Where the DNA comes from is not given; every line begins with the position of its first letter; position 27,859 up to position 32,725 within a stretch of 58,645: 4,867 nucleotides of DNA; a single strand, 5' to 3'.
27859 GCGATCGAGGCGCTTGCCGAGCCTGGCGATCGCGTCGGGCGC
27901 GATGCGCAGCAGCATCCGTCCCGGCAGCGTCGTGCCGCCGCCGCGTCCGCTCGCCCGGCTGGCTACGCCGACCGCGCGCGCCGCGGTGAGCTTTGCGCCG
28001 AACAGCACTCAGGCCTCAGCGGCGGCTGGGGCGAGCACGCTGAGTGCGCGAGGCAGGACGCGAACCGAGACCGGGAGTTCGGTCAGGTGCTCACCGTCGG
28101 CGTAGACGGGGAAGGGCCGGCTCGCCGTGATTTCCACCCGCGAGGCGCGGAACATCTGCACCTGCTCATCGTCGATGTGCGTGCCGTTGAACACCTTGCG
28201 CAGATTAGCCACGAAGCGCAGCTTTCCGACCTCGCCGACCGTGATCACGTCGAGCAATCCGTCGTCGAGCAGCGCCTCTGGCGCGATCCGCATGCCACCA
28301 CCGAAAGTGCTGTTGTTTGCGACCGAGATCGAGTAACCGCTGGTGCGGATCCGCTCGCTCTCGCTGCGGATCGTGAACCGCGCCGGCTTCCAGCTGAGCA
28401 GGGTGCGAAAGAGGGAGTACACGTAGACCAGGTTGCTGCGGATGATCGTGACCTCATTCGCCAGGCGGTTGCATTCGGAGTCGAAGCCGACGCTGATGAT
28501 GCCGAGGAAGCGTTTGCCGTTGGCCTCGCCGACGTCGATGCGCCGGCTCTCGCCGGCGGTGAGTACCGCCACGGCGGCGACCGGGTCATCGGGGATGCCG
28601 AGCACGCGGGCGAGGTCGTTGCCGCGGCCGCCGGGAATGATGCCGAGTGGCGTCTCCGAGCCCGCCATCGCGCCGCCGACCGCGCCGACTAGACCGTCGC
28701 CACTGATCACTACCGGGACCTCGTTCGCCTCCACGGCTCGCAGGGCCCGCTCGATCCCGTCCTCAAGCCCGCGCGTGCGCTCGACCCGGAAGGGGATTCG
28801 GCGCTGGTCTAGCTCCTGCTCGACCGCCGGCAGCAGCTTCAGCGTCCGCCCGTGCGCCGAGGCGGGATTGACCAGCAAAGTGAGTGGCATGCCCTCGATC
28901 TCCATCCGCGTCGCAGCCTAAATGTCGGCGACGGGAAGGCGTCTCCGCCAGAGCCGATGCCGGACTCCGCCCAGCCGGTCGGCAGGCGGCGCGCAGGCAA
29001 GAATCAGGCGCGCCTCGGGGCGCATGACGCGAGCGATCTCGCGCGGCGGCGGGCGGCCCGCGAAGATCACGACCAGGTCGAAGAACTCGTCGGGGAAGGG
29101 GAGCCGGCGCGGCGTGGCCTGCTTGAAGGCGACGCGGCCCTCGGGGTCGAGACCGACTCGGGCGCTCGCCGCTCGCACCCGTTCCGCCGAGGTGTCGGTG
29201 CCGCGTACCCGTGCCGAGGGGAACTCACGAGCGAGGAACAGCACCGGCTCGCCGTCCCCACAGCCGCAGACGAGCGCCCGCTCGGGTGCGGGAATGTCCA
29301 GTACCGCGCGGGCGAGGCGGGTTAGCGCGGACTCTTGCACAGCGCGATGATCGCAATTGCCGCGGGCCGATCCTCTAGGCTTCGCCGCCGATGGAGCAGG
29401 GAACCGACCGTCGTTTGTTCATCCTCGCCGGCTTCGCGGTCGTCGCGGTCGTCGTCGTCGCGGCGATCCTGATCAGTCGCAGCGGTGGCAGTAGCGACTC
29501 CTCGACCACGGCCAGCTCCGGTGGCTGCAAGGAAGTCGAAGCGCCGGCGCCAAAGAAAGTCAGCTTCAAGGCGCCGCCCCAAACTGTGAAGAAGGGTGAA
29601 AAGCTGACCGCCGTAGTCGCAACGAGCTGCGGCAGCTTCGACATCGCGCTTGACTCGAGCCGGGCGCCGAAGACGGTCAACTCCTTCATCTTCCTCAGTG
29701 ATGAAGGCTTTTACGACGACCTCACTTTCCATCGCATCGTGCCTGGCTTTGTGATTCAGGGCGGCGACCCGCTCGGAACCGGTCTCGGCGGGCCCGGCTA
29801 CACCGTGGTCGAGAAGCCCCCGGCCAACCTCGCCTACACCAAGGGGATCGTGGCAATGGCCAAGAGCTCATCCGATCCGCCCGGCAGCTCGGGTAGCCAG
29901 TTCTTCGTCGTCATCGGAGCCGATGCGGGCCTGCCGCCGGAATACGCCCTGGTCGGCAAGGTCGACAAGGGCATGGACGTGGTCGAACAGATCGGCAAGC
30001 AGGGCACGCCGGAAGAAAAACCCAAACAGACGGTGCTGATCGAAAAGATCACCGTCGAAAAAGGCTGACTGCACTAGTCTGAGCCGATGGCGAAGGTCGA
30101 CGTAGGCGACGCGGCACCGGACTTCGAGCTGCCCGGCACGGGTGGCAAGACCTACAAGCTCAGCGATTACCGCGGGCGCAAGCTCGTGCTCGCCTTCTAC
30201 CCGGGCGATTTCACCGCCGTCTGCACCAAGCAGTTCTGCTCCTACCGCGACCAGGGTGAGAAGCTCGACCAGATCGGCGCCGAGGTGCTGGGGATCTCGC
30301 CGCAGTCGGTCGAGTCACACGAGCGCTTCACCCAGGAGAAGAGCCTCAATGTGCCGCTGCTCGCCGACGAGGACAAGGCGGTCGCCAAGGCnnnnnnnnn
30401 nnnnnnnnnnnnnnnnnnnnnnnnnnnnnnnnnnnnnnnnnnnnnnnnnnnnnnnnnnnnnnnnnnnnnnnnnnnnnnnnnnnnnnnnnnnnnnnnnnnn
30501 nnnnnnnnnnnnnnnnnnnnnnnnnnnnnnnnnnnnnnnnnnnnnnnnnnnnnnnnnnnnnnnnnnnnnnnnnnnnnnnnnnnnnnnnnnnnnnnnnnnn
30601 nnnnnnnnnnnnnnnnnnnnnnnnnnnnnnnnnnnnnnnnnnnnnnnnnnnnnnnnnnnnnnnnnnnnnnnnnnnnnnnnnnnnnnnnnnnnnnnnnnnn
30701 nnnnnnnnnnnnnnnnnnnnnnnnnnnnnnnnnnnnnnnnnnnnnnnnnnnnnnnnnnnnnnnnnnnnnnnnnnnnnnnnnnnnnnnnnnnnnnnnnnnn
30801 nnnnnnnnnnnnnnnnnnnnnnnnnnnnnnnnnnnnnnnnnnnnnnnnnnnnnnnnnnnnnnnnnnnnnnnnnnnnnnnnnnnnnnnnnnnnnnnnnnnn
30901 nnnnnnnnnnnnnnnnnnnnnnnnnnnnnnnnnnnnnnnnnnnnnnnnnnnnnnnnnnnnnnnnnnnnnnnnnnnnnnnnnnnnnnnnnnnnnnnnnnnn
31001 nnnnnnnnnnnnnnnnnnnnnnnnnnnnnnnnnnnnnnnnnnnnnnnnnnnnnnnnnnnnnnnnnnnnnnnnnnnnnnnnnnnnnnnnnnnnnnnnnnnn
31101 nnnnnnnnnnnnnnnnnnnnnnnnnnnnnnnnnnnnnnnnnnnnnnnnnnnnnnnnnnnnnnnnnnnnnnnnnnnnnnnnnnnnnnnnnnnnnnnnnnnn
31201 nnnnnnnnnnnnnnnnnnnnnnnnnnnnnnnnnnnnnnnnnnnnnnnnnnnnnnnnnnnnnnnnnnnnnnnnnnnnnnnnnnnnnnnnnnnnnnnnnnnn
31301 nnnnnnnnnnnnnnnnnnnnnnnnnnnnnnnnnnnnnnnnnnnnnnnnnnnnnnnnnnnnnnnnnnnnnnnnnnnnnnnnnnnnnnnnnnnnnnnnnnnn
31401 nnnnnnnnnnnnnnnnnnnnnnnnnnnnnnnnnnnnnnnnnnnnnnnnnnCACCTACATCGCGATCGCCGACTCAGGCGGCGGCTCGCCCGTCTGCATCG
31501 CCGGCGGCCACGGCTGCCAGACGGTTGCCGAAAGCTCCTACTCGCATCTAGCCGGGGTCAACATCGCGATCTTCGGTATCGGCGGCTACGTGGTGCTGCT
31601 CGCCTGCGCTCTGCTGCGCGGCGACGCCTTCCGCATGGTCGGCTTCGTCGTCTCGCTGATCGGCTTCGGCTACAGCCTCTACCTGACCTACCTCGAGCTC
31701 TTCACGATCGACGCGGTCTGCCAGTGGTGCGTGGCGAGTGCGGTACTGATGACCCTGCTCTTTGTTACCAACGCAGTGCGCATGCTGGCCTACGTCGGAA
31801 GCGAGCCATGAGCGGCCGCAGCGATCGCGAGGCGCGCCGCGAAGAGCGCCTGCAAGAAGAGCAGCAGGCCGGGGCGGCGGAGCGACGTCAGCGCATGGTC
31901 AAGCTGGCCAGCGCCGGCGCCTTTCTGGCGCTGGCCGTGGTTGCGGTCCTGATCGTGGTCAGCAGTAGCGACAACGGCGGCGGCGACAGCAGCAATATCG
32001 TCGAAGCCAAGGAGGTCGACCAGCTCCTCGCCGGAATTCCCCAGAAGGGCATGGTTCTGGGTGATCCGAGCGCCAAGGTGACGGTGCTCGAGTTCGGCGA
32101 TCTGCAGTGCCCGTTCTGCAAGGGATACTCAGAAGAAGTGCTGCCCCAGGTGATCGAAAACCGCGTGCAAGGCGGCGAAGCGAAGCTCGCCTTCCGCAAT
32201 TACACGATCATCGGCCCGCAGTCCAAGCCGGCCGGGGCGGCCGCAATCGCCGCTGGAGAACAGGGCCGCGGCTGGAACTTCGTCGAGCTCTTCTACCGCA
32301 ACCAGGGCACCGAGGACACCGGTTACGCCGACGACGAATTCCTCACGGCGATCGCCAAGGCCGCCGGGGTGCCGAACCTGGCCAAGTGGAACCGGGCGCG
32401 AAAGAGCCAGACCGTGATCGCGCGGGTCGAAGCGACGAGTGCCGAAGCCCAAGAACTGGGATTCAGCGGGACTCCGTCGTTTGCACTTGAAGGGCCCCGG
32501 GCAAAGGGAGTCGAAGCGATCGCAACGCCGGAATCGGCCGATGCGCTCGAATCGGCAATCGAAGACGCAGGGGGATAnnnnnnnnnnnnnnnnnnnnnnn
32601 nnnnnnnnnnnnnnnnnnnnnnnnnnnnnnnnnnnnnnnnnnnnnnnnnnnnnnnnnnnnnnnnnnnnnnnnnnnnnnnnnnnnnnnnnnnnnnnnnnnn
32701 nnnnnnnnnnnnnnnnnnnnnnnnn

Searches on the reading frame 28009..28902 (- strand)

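Call 21: search_protein_families(library=ncbifam, proteins=[window:28009-28902:-], max_evalue=1e-10)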
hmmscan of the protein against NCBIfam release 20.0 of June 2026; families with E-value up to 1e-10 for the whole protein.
window:28009-28902:- (297 aa): 11 families
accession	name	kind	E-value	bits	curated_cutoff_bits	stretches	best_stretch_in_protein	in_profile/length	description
NF009604.0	PRK13057.1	equivalog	2.5e-55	187.6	274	1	8-295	12-298/302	lipid kinase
TIGR00147.1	TIGR00147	subfamily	7.8e-46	156.4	118.65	1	9-293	6-296/296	YegS/Rv2252/BmrU family lipid kinase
NF008882.0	PRK11914.1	equivalog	1.9e-44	152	302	1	7-293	11-304/306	diacylglycerol kinase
NF002033.0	PRK00861.1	subfamily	9.2e-38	129.7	293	1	8-296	15-309/328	putative lipid kinase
NF009605.0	PRK13059.1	equivalog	9.5e-32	110.1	313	1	24-292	21-292/295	putative lipid kinase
NF009602.0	PRK13054.1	equivalog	1.4e-31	109.7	284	1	56-294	52-295/301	lipid kinase YegS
NF009874.0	PRK13337.1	equivalog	1.7e-29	102.7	385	1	10-294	8-296/305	diacylglycerol kinase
NF009603.0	PRK13055.1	subfamily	1.2e-27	96.7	342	1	9-291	7-299/335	diacylglycerol kinase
TIGR03702.1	lip_kinase_YegS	equivalog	1.5e-24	86.6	387.45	1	57-293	48-290/295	lipid kinase YegS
NF009025.0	PRK12361.1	equivalog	1.8e-21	76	505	1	8-294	245-542/546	hypothetical protein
NF040993.1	MamU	equivalog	4e-21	75.7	400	1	58-293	56-296/296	lipid kinase MamU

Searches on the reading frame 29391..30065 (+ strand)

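Call 47: search_protein_families(library=ncbifam, proteins=[window:29391-30065:+], max_evalue=1e-15)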
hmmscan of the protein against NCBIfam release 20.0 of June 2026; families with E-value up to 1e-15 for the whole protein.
window:29391-30065:+ (225 aa): 2 families
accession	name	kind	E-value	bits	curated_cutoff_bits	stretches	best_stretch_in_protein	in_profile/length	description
NF008151.0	PRK10903.1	equivalog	8.2e-24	84.1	308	1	65-222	23-183/190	peptidylprolyl isomerase A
NF008057.0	PRK10791.1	equivalog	2.9e-16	59.7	297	0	78-223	6-163/164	peptidylprolyl isomerase B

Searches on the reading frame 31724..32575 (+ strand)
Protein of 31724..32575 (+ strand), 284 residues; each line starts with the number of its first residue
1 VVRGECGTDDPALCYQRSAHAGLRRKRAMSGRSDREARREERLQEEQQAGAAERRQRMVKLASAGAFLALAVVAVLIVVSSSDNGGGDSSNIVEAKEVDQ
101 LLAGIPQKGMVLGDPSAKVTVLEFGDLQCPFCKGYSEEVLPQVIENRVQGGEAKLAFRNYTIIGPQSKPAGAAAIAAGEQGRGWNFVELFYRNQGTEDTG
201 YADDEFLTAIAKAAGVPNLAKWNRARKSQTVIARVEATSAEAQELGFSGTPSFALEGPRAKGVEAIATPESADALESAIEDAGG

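Call 47: search_protein_families(library=ncbifam, proteins=[window:31724-32575:+], max_evalue=1e-15)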
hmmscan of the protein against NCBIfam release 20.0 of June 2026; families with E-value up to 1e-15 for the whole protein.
window:31724-32575:+ (284 aa): 1 family
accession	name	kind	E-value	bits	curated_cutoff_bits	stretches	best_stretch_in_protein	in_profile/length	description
NF041057.1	Rcas_1661_fam_Se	equivalog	2.6e-23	82.8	190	1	94-264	65-235/247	Rcas_1661 family thioredoxin-like (seleno)lipoprotein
